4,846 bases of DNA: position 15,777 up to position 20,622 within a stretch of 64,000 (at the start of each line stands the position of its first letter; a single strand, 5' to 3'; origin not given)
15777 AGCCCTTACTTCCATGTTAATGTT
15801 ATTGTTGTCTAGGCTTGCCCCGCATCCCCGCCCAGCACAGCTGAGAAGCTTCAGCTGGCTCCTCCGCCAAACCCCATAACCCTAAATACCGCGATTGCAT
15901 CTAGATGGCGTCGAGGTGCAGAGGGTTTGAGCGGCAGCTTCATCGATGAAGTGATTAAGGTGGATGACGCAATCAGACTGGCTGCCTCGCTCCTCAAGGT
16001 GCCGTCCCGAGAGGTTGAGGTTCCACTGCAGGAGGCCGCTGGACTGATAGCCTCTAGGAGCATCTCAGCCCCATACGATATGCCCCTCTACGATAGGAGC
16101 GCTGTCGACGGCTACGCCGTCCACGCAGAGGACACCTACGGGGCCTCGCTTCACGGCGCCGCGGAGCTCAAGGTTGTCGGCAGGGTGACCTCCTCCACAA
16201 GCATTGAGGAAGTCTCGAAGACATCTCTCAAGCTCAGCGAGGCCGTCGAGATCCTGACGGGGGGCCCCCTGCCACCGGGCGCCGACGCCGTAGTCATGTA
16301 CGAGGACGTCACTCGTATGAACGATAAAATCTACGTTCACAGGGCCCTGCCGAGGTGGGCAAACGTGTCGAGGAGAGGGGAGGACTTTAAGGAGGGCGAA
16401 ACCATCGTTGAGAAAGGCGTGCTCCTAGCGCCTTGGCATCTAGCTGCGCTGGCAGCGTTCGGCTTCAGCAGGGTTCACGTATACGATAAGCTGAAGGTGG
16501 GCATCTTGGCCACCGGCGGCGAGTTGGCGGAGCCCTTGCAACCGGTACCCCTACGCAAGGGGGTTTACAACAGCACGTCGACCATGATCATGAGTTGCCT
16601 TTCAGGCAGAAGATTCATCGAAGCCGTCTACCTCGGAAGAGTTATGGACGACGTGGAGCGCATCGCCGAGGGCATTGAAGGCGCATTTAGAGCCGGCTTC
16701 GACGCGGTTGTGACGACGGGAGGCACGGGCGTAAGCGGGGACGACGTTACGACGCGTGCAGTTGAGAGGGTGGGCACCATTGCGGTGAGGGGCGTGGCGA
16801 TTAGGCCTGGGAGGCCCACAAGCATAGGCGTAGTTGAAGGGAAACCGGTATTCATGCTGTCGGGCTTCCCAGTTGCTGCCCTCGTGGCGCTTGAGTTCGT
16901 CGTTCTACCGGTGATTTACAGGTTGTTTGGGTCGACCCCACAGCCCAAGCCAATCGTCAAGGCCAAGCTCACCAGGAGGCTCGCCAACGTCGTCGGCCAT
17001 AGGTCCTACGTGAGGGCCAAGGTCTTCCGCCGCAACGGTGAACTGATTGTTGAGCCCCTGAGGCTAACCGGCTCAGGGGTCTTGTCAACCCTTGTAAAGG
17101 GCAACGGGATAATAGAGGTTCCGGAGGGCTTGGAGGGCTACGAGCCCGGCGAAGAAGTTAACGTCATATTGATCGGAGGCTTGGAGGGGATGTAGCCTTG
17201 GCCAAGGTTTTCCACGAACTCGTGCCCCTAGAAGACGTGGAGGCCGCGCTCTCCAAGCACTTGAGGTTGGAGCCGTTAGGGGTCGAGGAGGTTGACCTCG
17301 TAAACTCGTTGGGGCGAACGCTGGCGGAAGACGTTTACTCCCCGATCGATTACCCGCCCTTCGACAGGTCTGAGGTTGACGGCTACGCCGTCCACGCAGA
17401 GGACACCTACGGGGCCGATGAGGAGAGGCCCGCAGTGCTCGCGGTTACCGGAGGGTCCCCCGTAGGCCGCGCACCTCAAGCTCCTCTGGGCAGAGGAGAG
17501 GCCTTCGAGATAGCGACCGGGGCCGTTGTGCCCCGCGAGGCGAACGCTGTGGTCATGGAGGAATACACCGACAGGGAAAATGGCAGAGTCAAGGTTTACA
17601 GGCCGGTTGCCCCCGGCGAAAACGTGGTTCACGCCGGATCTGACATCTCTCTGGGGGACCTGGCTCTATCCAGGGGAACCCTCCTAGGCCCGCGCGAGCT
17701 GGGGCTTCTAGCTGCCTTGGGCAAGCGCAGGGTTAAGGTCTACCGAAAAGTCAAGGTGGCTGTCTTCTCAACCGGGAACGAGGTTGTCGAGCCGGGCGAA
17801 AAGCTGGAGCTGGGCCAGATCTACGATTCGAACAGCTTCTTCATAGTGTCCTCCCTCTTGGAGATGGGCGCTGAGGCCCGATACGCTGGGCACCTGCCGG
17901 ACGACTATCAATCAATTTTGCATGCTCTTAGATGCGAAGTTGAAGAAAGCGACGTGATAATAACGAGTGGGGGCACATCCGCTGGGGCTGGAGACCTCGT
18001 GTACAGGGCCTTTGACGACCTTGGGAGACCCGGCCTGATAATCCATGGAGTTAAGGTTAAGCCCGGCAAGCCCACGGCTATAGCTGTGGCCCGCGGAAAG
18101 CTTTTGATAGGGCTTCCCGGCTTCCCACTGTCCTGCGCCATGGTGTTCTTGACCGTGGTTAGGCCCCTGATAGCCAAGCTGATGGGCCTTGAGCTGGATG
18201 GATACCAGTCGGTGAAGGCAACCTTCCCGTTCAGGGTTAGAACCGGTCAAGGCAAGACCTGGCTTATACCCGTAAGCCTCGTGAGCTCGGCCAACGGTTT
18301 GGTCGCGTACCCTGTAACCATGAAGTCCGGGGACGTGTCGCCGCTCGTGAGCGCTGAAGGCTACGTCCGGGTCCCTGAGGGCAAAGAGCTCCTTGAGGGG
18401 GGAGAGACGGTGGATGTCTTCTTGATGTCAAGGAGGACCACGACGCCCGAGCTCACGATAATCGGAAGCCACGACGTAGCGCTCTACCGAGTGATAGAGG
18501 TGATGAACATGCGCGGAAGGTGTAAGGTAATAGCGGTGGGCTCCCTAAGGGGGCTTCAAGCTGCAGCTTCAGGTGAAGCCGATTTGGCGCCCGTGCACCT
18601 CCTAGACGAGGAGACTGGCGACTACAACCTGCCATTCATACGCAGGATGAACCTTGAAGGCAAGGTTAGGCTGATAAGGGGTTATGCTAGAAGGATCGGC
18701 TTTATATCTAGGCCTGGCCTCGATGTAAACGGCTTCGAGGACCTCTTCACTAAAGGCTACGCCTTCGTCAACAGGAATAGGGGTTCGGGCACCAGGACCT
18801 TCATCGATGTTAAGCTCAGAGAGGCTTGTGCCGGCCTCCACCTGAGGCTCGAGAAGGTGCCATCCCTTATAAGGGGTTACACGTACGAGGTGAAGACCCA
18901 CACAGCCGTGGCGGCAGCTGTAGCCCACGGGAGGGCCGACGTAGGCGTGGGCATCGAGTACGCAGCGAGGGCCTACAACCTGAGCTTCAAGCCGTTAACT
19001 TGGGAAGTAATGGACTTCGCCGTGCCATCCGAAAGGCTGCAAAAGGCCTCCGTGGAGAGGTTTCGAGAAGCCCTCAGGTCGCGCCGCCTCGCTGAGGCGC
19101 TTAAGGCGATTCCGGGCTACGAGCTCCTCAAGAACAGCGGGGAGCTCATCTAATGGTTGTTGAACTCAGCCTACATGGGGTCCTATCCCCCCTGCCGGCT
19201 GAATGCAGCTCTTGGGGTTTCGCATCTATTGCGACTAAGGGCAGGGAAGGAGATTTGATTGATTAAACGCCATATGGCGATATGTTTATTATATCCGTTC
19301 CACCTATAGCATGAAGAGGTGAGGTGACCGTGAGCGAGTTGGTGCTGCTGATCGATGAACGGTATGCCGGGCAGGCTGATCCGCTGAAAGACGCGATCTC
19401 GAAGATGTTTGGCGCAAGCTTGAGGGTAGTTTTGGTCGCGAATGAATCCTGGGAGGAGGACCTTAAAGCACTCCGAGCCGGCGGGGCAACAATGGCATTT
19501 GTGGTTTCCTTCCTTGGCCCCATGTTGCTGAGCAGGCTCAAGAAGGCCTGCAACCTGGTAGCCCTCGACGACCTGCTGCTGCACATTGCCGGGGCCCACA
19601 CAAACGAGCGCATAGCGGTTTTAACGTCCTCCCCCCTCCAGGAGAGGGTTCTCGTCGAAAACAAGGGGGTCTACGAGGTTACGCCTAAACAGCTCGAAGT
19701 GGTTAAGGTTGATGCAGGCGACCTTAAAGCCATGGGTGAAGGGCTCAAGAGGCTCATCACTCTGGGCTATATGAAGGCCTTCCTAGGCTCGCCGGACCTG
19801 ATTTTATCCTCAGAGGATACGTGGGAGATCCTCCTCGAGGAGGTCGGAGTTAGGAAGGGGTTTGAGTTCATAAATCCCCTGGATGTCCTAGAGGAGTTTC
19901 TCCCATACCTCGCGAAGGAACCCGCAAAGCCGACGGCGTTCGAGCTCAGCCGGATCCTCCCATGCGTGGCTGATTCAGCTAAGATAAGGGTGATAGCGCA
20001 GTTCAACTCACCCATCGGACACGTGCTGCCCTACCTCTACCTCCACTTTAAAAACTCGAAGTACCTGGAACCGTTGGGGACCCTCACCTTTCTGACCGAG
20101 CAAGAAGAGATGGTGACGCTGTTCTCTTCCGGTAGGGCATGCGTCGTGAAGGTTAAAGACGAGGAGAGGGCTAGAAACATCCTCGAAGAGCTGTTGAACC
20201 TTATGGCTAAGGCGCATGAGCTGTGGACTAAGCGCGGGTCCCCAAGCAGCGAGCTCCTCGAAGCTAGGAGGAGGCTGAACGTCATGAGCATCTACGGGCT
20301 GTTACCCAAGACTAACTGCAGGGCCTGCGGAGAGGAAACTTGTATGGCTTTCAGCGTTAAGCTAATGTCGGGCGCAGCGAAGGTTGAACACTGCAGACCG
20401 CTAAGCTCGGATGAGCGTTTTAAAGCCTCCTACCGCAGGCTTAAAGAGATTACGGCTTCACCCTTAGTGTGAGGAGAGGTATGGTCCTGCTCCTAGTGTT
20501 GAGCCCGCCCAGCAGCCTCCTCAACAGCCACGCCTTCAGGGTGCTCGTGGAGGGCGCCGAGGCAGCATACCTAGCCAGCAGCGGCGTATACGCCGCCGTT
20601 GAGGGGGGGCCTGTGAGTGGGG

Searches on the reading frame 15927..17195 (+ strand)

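Call 53: search_protein_families(library=pfam, proteins=[window:15927-17195:+], max_evalue=0.00001)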
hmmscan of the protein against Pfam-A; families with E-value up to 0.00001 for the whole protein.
window:15927-17195:+ (422 aa): 3 families
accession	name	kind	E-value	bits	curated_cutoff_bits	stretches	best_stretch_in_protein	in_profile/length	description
PF03453.22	MoeA_N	-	3.8e-41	140.9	30.8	1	10-179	1-160/160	MoeA N-terminal region (domain I and II)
PF00994.29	MoCF_biosynth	-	1.1e-24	87.2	26.6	1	192-330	1-142/144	Probable molybdopterin binding domain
PF03454.20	MoeA_C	-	1.6e-19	70.3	22.1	1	345-415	1-71/72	MoeA C-terminal region (domain IV)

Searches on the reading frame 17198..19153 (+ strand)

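Call 53: search_protein_families(library=pfam, proteins=[window:17198-19153:+], max_evalue=0.00001)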
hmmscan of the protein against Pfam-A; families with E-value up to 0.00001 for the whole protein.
window:17198-19153:+ (651 aa): 4 families
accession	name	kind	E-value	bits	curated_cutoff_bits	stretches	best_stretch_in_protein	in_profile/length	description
PF12727.12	PBP_like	-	6.8e-53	179.1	27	1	441-626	12-192/193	PBP superfamily domain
PF03453.22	MoeA_N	-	1.7e-46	158.3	30.8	1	13-175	5-160/160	MoeA N-terminal region (domain I and II)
PF00994.29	MoCF_biosynth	-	2.9e-30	105.3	26.6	1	188-326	1-143/144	Probable molybdopterin binding domain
PF03454.20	MoeA_C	-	9.7e-12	45.4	22.1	1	340-409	1-71/72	MoeA C-terminal region (domain IV)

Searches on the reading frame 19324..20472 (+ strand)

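Call 53: search_protein_families(library=pfam, proteins=[window:19324-20472:+], max_evalue=0.00001)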
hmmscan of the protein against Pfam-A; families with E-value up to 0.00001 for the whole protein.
window:19324-20472:+ (382 aa): 1 family
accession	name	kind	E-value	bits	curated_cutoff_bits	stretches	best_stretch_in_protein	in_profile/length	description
PF04060.18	FeS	-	1.4e-12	47.6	23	1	327-359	1-33/33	Putative Fe-S cluster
